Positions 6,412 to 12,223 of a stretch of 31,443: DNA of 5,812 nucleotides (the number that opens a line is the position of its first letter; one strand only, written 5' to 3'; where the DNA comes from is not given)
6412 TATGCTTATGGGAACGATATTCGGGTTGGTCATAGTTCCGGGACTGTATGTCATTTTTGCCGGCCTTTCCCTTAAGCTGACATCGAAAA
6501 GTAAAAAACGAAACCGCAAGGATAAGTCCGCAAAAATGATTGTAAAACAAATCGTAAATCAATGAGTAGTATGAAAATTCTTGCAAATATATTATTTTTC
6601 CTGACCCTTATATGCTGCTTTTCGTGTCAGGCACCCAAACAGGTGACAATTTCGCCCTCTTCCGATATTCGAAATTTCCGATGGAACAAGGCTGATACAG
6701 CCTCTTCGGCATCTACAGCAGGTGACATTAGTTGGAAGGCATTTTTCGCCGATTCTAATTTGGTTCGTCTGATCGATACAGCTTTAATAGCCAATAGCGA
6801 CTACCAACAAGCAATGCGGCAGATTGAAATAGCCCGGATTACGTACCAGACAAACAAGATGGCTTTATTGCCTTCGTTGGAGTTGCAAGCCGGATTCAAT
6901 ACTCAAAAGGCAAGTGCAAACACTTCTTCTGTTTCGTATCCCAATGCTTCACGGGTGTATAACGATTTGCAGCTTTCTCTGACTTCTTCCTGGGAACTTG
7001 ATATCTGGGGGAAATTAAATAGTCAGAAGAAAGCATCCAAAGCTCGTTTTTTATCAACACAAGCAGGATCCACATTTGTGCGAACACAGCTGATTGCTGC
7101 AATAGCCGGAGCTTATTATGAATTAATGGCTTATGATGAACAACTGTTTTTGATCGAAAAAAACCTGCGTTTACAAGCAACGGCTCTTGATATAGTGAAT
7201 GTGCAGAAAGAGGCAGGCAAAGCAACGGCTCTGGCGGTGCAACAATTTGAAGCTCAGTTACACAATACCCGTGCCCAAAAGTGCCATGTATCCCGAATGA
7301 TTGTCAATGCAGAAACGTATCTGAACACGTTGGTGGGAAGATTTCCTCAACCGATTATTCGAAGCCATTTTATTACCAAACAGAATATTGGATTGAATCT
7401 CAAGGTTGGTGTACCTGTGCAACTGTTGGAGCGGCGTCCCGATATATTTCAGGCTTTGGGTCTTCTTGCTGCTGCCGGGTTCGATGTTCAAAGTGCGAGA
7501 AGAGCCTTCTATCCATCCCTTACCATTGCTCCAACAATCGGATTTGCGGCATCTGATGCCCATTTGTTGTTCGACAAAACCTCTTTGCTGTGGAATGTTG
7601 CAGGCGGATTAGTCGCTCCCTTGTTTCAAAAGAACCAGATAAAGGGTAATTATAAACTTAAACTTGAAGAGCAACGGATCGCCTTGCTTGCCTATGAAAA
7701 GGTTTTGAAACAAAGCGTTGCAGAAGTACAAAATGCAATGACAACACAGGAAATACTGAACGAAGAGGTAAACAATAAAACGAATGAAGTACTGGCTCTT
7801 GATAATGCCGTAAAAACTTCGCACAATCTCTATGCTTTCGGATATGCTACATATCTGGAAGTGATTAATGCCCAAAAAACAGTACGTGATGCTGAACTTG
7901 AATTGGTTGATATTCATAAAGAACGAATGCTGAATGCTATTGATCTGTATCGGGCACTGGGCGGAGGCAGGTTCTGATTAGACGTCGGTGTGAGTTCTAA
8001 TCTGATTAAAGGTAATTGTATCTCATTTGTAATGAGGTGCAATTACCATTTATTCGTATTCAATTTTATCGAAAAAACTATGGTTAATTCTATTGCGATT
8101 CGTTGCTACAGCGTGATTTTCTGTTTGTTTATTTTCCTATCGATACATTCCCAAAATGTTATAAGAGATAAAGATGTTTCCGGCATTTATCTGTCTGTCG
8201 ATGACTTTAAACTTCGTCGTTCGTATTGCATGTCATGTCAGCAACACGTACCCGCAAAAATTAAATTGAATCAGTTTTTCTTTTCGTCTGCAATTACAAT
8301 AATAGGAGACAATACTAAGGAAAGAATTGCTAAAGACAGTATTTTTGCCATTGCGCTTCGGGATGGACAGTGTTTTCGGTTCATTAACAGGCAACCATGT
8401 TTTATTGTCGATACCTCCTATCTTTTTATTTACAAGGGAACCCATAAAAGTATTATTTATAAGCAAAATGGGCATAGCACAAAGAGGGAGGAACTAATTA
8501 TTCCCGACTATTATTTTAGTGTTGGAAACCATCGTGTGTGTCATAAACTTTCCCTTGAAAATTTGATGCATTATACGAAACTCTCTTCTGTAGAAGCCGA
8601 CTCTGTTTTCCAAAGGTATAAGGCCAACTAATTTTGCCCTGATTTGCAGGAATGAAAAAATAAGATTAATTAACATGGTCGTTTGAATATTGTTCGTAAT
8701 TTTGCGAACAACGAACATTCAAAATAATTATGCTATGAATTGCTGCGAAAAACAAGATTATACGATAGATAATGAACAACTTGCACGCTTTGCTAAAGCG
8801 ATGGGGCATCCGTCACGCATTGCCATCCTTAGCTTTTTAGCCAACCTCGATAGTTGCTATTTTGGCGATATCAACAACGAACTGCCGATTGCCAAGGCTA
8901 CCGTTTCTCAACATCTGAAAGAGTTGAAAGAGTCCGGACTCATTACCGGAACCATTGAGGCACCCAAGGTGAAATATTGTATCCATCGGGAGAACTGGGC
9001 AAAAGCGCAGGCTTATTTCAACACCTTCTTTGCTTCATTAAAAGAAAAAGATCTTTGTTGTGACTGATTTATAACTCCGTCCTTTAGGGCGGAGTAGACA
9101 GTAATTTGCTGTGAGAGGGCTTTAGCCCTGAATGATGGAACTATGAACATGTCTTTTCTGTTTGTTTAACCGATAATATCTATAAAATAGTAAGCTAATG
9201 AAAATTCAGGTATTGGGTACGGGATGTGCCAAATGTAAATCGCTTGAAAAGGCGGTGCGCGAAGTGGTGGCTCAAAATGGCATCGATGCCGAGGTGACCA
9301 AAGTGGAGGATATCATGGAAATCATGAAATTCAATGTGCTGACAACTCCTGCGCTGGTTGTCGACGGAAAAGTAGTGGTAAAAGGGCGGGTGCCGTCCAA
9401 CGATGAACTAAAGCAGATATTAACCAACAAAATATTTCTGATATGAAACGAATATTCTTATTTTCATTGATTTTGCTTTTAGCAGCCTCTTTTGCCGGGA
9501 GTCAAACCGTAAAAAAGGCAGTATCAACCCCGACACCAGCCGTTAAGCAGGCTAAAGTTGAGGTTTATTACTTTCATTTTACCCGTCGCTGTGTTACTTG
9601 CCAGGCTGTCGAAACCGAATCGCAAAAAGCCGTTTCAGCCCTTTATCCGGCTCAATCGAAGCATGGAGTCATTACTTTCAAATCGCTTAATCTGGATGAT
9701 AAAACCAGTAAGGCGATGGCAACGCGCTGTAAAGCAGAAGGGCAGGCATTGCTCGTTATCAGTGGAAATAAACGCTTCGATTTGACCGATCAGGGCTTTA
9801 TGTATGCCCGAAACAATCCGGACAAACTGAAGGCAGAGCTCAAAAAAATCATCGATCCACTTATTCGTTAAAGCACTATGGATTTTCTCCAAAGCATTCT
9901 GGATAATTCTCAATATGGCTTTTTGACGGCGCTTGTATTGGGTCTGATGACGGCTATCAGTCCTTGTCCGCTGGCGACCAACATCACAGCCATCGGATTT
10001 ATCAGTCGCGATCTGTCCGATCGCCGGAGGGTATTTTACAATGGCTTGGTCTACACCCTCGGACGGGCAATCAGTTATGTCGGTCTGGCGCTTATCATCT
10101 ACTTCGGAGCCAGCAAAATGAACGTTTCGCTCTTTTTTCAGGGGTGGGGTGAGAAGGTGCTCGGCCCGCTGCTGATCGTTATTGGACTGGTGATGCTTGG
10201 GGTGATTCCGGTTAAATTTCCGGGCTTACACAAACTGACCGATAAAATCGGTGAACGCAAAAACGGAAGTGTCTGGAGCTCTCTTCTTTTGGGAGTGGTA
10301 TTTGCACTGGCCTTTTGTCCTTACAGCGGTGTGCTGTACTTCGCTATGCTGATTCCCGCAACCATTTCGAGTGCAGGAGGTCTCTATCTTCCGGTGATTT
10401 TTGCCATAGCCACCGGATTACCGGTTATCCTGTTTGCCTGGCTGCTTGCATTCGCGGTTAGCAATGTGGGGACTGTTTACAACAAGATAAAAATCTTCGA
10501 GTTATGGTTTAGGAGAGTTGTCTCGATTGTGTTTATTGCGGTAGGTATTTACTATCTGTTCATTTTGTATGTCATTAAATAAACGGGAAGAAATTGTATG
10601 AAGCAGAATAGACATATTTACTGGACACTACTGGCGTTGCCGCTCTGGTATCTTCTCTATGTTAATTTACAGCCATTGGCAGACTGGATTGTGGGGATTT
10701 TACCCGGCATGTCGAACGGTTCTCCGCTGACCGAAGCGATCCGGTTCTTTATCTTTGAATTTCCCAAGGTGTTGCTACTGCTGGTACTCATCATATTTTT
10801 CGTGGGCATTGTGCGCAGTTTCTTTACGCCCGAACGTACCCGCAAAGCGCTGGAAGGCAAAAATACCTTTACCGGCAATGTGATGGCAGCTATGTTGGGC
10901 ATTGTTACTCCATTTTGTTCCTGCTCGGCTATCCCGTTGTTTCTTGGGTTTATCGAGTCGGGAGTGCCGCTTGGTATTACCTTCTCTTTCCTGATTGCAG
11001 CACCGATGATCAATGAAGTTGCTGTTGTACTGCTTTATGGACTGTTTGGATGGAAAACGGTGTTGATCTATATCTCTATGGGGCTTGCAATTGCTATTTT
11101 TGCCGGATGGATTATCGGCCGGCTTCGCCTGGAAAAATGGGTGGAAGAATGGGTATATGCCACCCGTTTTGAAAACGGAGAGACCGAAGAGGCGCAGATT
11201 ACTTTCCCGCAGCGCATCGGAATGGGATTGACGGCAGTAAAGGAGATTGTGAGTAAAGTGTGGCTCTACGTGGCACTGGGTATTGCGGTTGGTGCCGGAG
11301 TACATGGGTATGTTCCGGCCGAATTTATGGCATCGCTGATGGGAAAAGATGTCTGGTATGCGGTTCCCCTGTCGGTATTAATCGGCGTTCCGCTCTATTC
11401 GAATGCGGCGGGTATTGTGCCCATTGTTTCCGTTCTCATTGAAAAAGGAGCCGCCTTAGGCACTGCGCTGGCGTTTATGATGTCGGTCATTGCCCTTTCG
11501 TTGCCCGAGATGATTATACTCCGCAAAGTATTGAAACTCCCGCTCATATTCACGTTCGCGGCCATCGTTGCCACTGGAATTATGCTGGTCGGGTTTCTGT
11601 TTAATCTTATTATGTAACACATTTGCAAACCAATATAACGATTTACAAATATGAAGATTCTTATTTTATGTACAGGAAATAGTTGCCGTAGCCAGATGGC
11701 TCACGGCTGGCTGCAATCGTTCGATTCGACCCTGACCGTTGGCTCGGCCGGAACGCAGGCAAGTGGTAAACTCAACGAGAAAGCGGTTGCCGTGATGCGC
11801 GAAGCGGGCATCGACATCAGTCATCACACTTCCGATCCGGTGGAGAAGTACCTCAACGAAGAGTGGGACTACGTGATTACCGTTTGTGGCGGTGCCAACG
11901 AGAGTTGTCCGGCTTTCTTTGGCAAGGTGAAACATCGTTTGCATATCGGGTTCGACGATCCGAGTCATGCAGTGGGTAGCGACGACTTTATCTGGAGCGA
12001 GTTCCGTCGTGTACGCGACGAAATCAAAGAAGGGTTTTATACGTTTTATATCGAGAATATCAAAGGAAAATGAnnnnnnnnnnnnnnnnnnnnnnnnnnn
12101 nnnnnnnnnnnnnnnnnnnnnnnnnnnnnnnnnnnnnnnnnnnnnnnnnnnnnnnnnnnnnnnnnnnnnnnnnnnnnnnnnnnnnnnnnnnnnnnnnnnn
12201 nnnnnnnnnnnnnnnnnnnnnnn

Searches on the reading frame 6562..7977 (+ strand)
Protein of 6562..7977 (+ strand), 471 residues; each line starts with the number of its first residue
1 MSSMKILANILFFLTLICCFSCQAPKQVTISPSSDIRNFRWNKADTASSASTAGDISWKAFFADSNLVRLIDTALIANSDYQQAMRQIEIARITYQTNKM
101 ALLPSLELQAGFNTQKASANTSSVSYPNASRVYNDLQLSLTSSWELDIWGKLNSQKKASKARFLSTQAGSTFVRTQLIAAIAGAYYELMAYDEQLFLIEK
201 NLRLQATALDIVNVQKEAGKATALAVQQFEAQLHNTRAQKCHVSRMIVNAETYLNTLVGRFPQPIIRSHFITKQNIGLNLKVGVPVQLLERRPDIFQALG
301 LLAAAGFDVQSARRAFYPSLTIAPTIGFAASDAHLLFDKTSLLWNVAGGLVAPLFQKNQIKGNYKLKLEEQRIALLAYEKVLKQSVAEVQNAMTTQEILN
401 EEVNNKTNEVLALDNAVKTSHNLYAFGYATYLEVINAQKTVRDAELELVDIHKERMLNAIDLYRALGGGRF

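Call 28: search_protein_families(library=pfam, proteins=[window:6562-7977:+], max_evalue=0.00001)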
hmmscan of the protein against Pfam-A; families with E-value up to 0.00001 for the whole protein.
window:6562-7977:+ (471 aa): 1 family
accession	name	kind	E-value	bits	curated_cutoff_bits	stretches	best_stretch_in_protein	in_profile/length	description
PF02321.23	OEP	-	6.3e-30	104.8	22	2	69-240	3-168/187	Outer membrane efflux protein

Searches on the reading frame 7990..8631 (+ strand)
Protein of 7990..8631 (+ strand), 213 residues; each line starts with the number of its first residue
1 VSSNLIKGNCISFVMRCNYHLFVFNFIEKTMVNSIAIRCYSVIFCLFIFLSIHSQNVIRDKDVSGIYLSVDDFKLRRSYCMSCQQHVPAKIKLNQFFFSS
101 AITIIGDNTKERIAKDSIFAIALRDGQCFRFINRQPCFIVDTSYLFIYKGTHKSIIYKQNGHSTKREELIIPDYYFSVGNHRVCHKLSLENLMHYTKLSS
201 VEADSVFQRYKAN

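Call 28: search_protein_families(library=pfam, proteins=[window:7990-8631:+], max_evalue=0.00001)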
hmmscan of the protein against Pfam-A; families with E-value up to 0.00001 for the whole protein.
window:7990-8631:+ (213 aa): 0 families

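Call 82: search_protein_families(library=pfam, proteins=[window:7990-8631:+], max_evalue=0.01)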
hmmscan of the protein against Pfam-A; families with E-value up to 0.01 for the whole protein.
window:7990-8631:+ (213 aa): 1 family
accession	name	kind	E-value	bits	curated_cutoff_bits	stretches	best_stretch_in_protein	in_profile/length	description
PF16288.11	DUF4934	-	0.0023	18.5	27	0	102-139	20-55/102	Domain of unknown function (DUF4934)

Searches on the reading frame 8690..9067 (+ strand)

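Call 82: search_protein_families(library=pfam, proteins=[window:8690-9067:+], max_evalue=0.01)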
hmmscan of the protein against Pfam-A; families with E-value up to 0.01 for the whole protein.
window:8690-9067:+ (125 aa): 7 families
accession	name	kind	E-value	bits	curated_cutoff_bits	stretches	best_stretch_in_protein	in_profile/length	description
PF01022.26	HTH_5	-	2e-11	44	22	1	41-85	2-45/47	Bacterial regulatory protein, arsR family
PF12840.13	HTH_20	-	2.4e-09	37.5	27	1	38-86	1-49/51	Helix-turn-helix domain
PF12802.13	MarR_2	-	2.5e-06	28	27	1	41-86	5-51/61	MarR family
PF01047.28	MarR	-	0.00012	22.3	24.6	1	42-86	4-48/59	MarR family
PF13601.12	HTH_34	-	0.00053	20.5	27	1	43-90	2-49/80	Winged helix DNA-binding domain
PF01325.25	Fe_dep_repress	-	0.0053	17.4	26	1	60-85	27-52/60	Iron dependent repressor, N-terminal DNA binding domain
PF13412.12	HTH_24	-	0.0073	16.3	21.9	0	67-86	29-48/48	Winged helix-turn-helix DNA-binding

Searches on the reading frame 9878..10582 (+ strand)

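Call 27: search_protein_families(library=pfam, proteins=[window:9878-10582:+], max_evalue=0.00001)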
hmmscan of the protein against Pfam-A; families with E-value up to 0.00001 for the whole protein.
window:9878-10582:+ (234 aa): 1 family
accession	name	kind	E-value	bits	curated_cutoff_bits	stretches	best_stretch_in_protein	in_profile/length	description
PF13386.12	DsbD_2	-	2.9e-21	76.7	24.9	1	17-225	1-199/199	Cytochrome C biogenesis protein transmembrane region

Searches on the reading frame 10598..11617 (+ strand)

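Call 27: search_protein_families(library=pfam, proteins=[window:10598-11617:+], max_evalue=0.00001)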
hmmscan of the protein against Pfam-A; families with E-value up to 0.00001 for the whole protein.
window:10598-11617:+ (339 aa): 1 family
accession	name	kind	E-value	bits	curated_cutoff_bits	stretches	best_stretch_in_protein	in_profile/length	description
PF03773.19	ArsP_1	-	2.1e-70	237.7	32.3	1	45-336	3-293/294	Predicted permease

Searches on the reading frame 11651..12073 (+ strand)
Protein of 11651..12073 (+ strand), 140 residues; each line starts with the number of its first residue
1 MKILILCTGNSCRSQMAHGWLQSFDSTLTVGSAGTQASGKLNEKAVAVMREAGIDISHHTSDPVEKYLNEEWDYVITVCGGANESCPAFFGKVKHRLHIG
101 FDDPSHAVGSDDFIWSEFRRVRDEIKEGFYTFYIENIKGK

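Call 27: search_protein_families(library=pfam, proteins=[window:11651-12073:+], max_evalue=0.00001)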
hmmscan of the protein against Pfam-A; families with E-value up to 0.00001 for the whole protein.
window:11651-12073:+ (140 aa): 1 family
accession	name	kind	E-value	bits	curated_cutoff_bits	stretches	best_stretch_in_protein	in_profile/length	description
PF01451.26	LMWPc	-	5.3e-18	66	23.2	1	3-128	1-139/144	Low molecular weight phosphotyrosine protein phosphatase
